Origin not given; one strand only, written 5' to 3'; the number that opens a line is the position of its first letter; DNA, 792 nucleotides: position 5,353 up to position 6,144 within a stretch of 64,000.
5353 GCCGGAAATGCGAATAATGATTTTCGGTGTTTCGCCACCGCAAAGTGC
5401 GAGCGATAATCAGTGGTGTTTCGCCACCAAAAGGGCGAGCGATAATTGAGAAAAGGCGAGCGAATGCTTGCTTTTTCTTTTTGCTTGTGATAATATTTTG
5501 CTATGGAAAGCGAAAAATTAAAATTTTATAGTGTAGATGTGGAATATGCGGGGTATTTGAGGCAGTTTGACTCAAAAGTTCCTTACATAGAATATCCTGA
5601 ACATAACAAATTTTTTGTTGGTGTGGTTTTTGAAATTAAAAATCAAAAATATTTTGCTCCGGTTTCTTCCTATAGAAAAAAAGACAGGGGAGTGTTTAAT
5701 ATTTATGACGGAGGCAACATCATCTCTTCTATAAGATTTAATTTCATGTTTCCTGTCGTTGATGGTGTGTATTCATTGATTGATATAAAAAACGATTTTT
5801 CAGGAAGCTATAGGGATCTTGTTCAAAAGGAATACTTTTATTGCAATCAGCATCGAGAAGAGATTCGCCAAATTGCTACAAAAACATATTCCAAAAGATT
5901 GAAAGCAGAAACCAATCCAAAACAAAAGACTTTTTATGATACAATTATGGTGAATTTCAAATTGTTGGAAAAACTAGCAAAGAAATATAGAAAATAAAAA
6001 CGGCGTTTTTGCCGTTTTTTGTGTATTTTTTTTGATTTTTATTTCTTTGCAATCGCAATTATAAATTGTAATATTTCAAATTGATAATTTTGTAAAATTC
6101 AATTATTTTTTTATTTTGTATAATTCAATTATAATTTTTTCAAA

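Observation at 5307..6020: Type III toxin-antitoxin (ToxIN/AbiQ-like) abortive-infection module with a 36-37 nt RNA repeat array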

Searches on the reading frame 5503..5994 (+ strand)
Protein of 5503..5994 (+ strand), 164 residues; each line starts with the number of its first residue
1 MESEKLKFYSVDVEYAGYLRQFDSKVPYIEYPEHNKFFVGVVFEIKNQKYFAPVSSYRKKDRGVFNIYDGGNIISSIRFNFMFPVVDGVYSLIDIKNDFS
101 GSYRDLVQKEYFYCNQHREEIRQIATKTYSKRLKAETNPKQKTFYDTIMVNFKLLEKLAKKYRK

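Call 4: search_protein_families(library=pfam, proteins=[window:5503-5994:+], max_evalue=0.01)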
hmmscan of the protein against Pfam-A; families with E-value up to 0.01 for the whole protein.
window:5503-5994:+ (164 aa): 1 family
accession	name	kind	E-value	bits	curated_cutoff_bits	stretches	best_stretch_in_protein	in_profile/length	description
PF13958.12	ToxN_toxin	-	6.7e-37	127.6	25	1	6-162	1-159/159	Toxin ToxN, type III toxin-antitoxin system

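Call 5: search_protein_families(library=padloc, proteins=[window:5503-5994:+], max_evalue=0.01)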
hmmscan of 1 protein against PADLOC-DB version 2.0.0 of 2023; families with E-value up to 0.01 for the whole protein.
window:5503-5994:+ (164 aa): 1 family
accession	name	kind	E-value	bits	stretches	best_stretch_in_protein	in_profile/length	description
PDLC02352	AbiQ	-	2.8e-31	107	1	6-164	1-159/160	AbiQ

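Call 9: find_homologous_proteins(query=window:5503-5994:+, max_evalue=0.001)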
Query window:5503-5994:+ (164 aa): 9 proteins with E <= 0.001 among 27 candidates.
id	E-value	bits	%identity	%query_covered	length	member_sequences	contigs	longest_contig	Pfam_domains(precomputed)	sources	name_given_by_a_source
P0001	8.9e-103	359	100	100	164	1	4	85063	PF13958.13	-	-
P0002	7.2e-89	314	89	93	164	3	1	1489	PF13958.13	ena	-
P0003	3.1e-88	311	85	100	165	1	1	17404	PF13958.13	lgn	-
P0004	3.8e-56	207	62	99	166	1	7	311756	PF13958.13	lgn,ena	-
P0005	1.1e-55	206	58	99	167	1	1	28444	PF13958.13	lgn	-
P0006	1.1e-29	121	44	97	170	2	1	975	PF13958.13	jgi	-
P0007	3.0e-23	100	41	96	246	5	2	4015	PF13958.13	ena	-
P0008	6.2e-18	83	41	80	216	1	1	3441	PF13958.13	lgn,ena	-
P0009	5.9e-10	57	35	92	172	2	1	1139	PF13958.13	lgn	-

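Call 10: search_solved_structures(query=window:5503-5994:+, max_evalue=1, show_alignments=3)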
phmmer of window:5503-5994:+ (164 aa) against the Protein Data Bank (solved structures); distinct sequences matched with E-value up to 1: 12.
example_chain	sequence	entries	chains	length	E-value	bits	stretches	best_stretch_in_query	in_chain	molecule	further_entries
2xd0_A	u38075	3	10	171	5.7e-15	58.7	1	6-122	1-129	TOXN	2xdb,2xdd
4ato_A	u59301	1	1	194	2.3e-14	56.8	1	5-163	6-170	TOXN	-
7d8o_A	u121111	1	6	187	3e-13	53.1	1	6-123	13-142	Type III toxin-antitoxin system ToxN/AbiQ family toxin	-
4glk_A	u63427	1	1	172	1.5e-10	44.4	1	6-163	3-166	AbiQ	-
4u3m_N2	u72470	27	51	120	0.032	17.3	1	87-134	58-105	60S ribosomal protein L22-A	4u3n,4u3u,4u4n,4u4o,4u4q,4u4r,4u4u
3j6x_62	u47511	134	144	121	0.033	17.3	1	87-134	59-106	60S ribosomal protein L22 | 60S ribosomal protein L22-A | 60S ribosomal protein rpL22 (L22e)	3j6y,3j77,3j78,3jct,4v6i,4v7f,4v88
5ndg_N2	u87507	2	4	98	0.044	16.9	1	86-133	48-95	60S ribosomal protein L22-A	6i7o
5ndv_N2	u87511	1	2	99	0.046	16.8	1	86-133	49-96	60S ribosomal protein L22-A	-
5i4l_N2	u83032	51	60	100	0.046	16.8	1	86-133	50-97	60S ribosomal protein L22-A | eL22 | Large ribosomal subunit protein eL22A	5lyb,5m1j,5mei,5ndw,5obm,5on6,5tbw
6uz7_AU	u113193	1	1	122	0.083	16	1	88-133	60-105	KLLA0D05181p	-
5it7_UU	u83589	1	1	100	0.089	15.9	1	90-133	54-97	KLLA0D05181p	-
7w5z_G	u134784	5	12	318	0.44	13.6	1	74-124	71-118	Cytochrome c oxidase subunit TT7 | NADH dehydrogenase [ubiquinone] 1 alpha subcomplex subunit 8, mitochondrial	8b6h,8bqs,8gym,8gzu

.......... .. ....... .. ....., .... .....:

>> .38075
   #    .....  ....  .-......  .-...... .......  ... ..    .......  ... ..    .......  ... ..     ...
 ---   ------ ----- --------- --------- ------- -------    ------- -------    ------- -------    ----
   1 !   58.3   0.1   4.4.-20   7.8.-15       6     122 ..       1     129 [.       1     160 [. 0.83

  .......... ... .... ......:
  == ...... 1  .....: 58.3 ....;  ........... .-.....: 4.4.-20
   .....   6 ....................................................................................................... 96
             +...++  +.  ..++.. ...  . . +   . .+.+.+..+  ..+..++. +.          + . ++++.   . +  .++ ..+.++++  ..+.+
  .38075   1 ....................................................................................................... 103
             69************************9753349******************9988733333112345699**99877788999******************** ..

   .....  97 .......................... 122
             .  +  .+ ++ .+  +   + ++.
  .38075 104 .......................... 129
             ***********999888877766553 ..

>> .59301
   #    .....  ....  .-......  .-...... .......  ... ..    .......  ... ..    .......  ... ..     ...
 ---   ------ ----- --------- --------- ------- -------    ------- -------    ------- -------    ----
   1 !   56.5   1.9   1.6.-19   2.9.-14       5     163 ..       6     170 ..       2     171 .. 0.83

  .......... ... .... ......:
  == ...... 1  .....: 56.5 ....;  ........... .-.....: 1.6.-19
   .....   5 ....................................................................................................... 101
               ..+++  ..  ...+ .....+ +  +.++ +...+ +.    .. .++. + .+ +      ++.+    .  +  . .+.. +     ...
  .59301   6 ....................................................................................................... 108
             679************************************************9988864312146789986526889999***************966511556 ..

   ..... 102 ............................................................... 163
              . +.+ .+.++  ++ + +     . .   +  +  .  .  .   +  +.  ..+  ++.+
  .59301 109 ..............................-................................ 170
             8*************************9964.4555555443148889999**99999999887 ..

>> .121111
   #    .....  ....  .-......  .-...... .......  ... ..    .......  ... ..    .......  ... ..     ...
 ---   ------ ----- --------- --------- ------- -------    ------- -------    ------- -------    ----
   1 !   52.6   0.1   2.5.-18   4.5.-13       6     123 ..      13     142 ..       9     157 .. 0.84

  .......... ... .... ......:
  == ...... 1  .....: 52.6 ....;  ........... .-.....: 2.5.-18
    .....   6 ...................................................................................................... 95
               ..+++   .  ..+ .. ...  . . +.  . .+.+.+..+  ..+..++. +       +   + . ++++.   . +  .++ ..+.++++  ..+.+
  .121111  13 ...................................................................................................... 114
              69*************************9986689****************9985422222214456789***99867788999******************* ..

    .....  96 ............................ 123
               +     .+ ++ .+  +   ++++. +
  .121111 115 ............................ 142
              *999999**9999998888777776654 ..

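Call 11: find_encoding_contigs(protein=P0001, flank=4000, max_places=6)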
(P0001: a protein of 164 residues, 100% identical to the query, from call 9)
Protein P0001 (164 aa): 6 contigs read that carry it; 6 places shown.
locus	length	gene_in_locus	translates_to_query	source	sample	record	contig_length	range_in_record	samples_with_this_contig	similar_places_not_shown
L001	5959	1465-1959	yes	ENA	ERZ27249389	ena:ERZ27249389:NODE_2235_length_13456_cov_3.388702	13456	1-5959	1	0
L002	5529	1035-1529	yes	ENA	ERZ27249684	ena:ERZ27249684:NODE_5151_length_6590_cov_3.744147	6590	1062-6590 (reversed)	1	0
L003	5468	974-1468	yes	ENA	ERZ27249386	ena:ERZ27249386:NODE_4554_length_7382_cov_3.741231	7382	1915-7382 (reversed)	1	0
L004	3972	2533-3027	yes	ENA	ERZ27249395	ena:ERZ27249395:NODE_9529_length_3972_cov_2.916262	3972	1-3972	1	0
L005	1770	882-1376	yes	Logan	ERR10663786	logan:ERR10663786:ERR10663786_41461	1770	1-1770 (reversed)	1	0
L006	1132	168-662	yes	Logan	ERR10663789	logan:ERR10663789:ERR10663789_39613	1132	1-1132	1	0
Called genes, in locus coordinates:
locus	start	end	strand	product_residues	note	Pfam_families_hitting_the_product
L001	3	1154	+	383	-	?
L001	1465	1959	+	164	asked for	PF13958:ToxN_toxin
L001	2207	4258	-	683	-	PF00724:Oxidored_FMN, PF13434:Lys_Orn_oxgnase (faint), PF07992:Pyr_redox_2, PF01266:DAO (faint), PF13450:NAD_binding_8 (weak), PF13738:Pyr_redox_3, PF07992:Pyr_redox_2, PF00070:Pyr_redox (weak), +1 more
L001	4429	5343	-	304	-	PF00144:Beta-lactamase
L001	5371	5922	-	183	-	PF00406:ADK (faint), PF02224:Cytidylate_kin (faint), PF13189:Cytidylate_kin2, PF13207:AAA_17, PF13238:AAA_18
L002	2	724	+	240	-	?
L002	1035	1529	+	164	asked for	PF13958:ToxN_toxin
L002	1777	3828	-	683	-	PF00724:Oxidored_FMN, PF13434:Lys_Orn_oxgnase (faint), PF07992:Pyr_redox_2, PF00890:FAD_binding_2 (faint), PF13450:NAD_binding_8 (weak), PF13738:Pyr_redox_3, PF07992:Pyr_redox_2, PF00070:Pyr_redox (weak), +2 more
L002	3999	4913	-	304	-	PF00144:Beta-lactamase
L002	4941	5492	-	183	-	PF00406:ADK (faint), PF02224:Cytidylate_kin (faint), PF13189:Cytidylate_kin2, PF13207:AAA_17, PF13238:AAA_18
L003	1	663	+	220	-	?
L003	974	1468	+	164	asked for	PF13958:ToxN_toxin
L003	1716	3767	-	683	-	PF00724:Oxidored_FMN, PF13434:Lys_Orn_oxgnase (faint), PF07992:Pyr_redox_2, PF00890:FAD_binding_2 (faint), PF13450:NAD_binding_8 (weak), PF13738:Pyr_redox_3, PF07992:Pyr_redox_2, PF00070:Pyr_redox (weak), +2 more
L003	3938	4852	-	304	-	PF00144:Beta-lactamase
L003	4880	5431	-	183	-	PF00406:ADK (faint), PF02224:Cytidylate_kin (faint), PF13189:Cytidylate_kin2, PF13207:AAA_17, PF13238:AAA_18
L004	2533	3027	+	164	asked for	PF13958:ToxN_toxin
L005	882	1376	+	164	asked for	PF13958:ToxN_toxin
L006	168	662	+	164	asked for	PF13958:ToxN_toxin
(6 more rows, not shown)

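Call 12: find_encoding_contigs(protein=P0003, flank=4000, max_places=4)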
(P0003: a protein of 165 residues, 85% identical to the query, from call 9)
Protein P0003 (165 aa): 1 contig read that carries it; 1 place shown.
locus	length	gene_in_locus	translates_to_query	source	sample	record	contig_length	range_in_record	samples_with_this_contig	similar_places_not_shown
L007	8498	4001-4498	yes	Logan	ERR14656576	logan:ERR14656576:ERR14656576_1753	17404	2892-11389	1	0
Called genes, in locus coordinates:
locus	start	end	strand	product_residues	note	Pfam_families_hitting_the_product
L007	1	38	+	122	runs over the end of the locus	-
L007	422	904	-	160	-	PF24716:WapI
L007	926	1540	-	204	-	PF01261:AP_endonuc_2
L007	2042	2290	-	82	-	PF13560:HTH_31 (weak), PF12844:HTH_19, PF01381:HTH_3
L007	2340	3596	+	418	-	-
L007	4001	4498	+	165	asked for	PF13958:ToxN_toxin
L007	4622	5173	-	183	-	PF00406:ADK (faint), PF02224:Cytidylate_kin (faint), PF13189:Cytidylate_kin2, PF13207:AAA_17, PF13238:AAA_18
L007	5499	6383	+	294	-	PF14804:Jag_N, PF01424:R3H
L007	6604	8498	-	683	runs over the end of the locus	PF00403:HMA, PF00122:E1-E2_ATPase, PF00702:Hydrolase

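Call 13: find_encoding_contigs(protein=P0004, flank=4000, max_places=6)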
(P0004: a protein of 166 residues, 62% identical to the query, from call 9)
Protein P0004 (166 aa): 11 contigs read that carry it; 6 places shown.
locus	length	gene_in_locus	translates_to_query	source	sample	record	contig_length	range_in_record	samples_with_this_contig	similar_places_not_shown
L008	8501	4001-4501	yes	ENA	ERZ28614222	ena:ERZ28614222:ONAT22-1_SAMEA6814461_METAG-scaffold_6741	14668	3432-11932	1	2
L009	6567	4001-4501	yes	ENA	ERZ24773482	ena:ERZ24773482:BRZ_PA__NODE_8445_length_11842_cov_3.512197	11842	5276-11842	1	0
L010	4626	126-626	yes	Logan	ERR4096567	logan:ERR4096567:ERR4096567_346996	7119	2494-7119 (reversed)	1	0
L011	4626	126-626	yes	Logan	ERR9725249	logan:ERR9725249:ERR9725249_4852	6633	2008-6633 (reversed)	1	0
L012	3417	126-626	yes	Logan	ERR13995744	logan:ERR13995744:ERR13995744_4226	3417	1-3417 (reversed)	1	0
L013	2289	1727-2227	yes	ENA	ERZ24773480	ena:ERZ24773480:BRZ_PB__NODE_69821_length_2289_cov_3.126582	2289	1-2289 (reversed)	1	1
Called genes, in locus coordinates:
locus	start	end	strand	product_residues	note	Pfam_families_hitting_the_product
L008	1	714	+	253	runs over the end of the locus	PF02535:Zip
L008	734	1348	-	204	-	PF23023:Anti-Pycsar_Apyc1 (weak), PF00753:Lactamase_B, PF12706:Lactamase_B_2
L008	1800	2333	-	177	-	-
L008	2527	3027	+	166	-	PF13274:SocA_Panacea (weak)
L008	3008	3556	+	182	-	-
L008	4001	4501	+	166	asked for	PF13958:ToxN_toxin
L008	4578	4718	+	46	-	-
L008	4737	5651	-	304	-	PF13191:AAA_16 (faint), PF01695:IstB_IS21, PF00308:Bac_DnaA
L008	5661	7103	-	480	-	PF07261:DnaB_2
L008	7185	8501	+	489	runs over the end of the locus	PF01433:Peptidase_M1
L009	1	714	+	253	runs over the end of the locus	PF02535:Zip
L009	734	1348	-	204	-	PF23023:Anti-Pycsar_Apyc1 (weak), PF00753:Lactamase_B, PF12706:Lactamase_B_2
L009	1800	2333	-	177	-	-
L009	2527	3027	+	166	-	PF13274:SocA_Panacea (weak)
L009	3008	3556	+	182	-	-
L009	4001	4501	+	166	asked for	PF13958:ToxN_toxin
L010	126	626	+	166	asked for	PF13958:ToxN_toxin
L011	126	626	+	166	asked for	PF13958:ToxN_toxin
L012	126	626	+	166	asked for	PF13958:ToxN_toxin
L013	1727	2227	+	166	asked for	PF13958:ToxN_toxin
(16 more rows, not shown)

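Call 14: find_encoding_contigs(protein=P0005, flank=4000, max_places=4)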
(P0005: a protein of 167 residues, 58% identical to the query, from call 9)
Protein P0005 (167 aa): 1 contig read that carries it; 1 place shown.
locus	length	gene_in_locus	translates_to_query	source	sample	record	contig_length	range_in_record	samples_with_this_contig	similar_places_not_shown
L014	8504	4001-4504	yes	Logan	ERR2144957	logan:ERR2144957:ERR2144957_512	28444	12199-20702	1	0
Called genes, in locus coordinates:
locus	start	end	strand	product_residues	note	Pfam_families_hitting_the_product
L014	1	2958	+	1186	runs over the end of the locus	-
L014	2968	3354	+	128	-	-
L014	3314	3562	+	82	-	-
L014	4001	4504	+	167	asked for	PF13958:ToxN_toxin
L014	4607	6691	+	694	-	PF22337:Phage_fiber_rpt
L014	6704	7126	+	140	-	PF21939:Gp10_C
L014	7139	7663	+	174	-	-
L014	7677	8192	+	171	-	-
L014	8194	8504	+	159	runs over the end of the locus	-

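Call 19: search_dna_similar(query=window:5503-5994:+, collection=plasmids, mode=protein, max_evalue=0.001, max_rows=40, rows=spread)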
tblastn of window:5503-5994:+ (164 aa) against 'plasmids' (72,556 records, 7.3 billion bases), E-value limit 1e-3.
Records with a match: 205; places in all: 207; records where one place covers at least 80% of the query: 125.
Best place of each record, by identity: <60% 205.
By first word of the organism name: Escherichia 55; Bacillus 43; Staphylococcus 35; Salmonella 12; Enterobacter 9; Enterococcus 7; Clostridium 6; Lactococcus 5; Klebsiella 5; Haemophilus 3; and 17 more.
By predicted mobility (MOB-suite, as given by PLSDB): mobilizable 105; conjugative 56; non-mobilizable 44.
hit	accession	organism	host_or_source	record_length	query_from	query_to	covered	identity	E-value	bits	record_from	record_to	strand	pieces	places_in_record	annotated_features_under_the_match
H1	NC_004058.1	Haemophilus influenzae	-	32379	3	163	98%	34.8%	3e-19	91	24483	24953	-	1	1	type III toxin-antitoxin system ToxN/AbiQ family toxin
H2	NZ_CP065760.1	Enterococcus faecium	Homo sapiens,Rectal swab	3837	6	163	96%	35.0%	2e-18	88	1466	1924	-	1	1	type III toxin-antitoxin system ToxN/AbiQ family toxin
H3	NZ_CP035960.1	Bacillus mycoides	cell culture,soil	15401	4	164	98%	32.3%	4e-14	76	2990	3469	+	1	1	type III toxin-antitoxin system ToxN/AbiQ family toxin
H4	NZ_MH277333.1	Listeria monocytogenes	-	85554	5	164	98%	30.4%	1e-10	66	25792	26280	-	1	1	type III toxin-antitoxin system ToxN/AbiQ family toxin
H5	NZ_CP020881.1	Sutcliffiella horikoshii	culture,Sediment top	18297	2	162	98%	29.3%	4e-8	58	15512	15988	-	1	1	type III toxin-antitoxin system ToxN/AbiQ family toxin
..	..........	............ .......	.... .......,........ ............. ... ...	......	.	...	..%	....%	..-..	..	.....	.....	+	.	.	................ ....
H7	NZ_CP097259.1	Bacillus thuringiensis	pure culture,surface soil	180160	7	164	96%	29.3%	4e-12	70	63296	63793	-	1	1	type III toxin-antitoxin system ToxN/AbiQ family toxin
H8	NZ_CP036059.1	Bacillus mycoides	cell culture,soil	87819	7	164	96%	28.7%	8e-11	66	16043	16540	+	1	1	type III toxin-antitoxin system ToxN/AbiQ family toxin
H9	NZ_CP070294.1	Escherichia albertii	Sichuan,Poultry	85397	5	163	97%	28.4%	2e-10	65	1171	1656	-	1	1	type III toxin-antitoxin system ToxN/AbiQ family toxin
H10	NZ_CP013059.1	Bacillus thuringiensis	organism,soil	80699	7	164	96%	28.5%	2e-10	65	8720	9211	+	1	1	type III toxin-antitoxin system ToxN/AbiQ family toxin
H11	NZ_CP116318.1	Bacillus thuringiensis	soil sample,soil sample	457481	7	164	96%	28.5%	2e-10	65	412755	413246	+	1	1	type III toxin-antitoxin system ToxN/AbiQ family toxin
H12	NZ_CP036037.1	Bacillus mycoides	cell culture,soil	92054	7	164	96%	28.1%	4e-11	67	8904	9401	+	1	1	type III toxin-antitoxin system ToxN/AbiQ family toxin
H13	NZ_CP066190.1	Bacillus cytotoxicus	Whole organism,Potato flake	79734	7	164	96%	28.1%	1e-10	66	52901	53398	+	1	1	type III toxin-antitoxin system ToxN/AbiQ family toxin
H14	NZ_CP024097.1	Bacillus cytotoxicus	Mashed potatoes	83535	7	164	96%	28.1%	1e-10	66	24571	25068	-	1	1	type III toxin-antitoxin system ToxN/AbiQ family toxin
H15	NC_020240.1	Bacillus thuringiensis serovar kurstaki str. HD73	-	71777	7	164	96%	27.9%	4e-10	64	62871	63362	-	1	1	type III toxin-antitoxin system ToxN/AbiQ family toxin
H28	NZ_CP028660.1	Escherichia coli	cattle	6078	4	123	73%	31.1%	3e-13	73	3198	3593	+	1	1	type III toxin-antitoxin system ToxN/AbiQ family toxin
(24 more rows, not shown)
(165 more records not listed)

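Call 20: search_dna_similar(query=window:5503-5994:+, collection=phages, mode=protein, max_evalue=0.001, max_rows=30)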
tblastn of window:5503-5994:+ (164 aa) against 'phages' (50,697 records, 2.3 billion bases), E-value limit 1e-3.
Records with a match: 4; places in all: 4; records where one place covers at least 80% of the query: 4.
Best place of each record, by identity: <60% 4.
By first word of the organism name: Clostridioides 2; Fusobacterium 1; Clostridium 1.
By host as written in the record: Clostridioides sp. ES-S-0107-01 1; Fusobacterium necrophorum subsp. necrophorum strain FN37 1; Clostridium botulinum D str. 1873 1; - 1.
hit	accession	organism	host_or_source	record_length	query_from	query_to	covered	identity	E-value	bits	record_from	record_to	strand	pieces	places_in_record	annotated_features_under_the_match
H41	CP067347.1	Clostridioides phage ES-S-0107-01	Clostridioides sp. ES-S-0107-01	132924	1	134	82%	38.3%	7e-19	88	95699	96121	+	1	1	record has no annotation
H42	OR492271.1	Fusobacterium phage phiFN37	Fusobacterium necrophorum subsp. ...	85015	6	164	97%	32.2%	9e-11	65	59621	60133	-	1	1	type III toxin-antitoxin system ToxN/AbiQ family toxin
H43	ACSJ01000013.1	Clostridium phage D-1873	Clostridium botulinum D str. 1873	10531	6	163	96%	30.1%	2e-9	61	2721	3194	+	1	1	conserved hypothetical protein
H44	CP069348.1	Clostridioides phage pCD1602_4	water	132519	6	163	96%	27.6%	6e-9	59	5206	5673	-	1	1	record has no annotation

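Call 22: find_related_loci(query=A1, collection=genome_contigs, flank=3000)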
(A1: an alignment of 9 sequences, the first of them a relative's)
Query A1 (164 aa) in genome_contigs; peptide patterns used: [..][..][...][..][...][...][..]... (x = any residue, [..] = any of these).
36 stretches matched a pattern; 25 encode a relative of the query (tblastn E <= 1e-3); 25 distinct loci.
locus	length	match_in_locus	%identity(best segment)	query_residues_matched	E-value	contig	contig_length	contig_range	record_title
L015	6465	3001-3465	43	6-164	3e-36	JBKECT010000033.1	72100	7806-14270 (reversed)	MAG: Anaerorhabdus sp. isolate VLC_039 k121_17826053, whole genome shotgun sequence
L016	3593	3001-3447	41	6-158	6e-33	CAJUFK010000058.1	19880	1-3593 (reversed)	MAG TPA_asm: uncultured Angelakisella sp. isolate MGBC131977 genome assembly, contig: MGBC131977.58, whole genome shotgu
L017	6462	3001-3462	40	4-162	6e-32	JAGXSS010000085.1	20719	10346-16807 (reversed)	MAG: Peptococcaceae bacterium isolate CROMO_A_245 c_000000709056, whole genome shotgun sequence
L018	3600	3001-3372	48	5-129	5e-31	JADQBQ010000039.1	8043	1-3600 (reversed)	MAG: Clostridiales bacterium isolate Soudan_19 NODE_2352_length_8043_cov_496.058463, whole genome shotgun sequence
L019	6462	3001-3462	37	6-163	1e-29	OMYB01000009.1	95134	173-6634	uncultured Selenomonadales bacterium isolate RUG072 genome assembly, contig: scaffold_180, whole genome shotgun sequence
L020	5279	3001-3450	38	6-162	2e-29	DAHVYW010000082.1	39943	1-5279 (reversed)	MAG TPA_asm: Bacillota bacterium isolate clean791 k141_1571976, whole genome shotgun sequence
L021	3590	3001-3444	38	4-156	2e-28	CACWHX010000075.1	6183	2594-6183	MAG: Ruminococcaceae bacterium isolate RUG10603 genome assembly, contig: RUG10603_asm_75, whole genome shotgun sequence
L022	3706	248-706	39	4-162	3e-27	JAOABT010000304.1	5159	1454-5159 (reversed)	MAG: Clostridia bacterium isolate SKW185 k141_362553, whole genome shotgun sequence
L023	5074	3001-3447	36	6-157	4e-27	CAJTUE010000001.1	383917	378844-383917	MAG TPA_asm: uncultured Oscillospiraceae bacterium isolate MGBC108936 genome assembly, contig: MGBC108936.1, whole genom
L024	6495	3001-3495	37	4-163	6e-27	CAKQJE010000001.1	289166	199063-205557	MAG: uncultured Clostridia bacterium isolate REFINED_METABAT215_TOP10_CONTIGS_1500_ASSEMBLY_K77_MERGED__Hadza_MoBio_hadz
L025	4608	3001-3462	38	6-163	3e-26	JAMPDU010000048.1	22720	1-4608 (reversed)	MAG: Ruminococcus sp. isolate NALB_7823_30 Scaffold_#48__SCF_048___22720_bp, whole genome shotgun sequence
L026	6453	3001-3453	42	5-162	5e-25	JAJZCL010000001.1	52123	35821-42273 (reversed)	MAG: Bacillota bacterium isolate JA2.bin28 NODE_441_length_52123_cov_1.451727, whole genome shotgun sequence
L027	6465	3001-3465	38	4-163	3e-24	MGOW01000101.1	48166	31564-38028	MAG: Clostridiales bacterium GWE2_32_10 gwe2_scaffold_913, whole genome shotgun sequence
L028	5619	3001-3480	36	2-164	3e-24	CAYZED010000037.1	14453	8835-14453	MAG TPA_asm: uncultured Clostridiaceae bacterium isolate binchicken_co113_3 genome assembly, contig: NODE_4833_length_14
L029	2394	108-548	37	7-156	1e-23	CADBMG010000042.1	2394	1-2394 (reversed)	MAG: uncultured proteobacterium isolate RUG14094 genome assembly, contig: RUG14094_asm_42, whole genome shotgun sequence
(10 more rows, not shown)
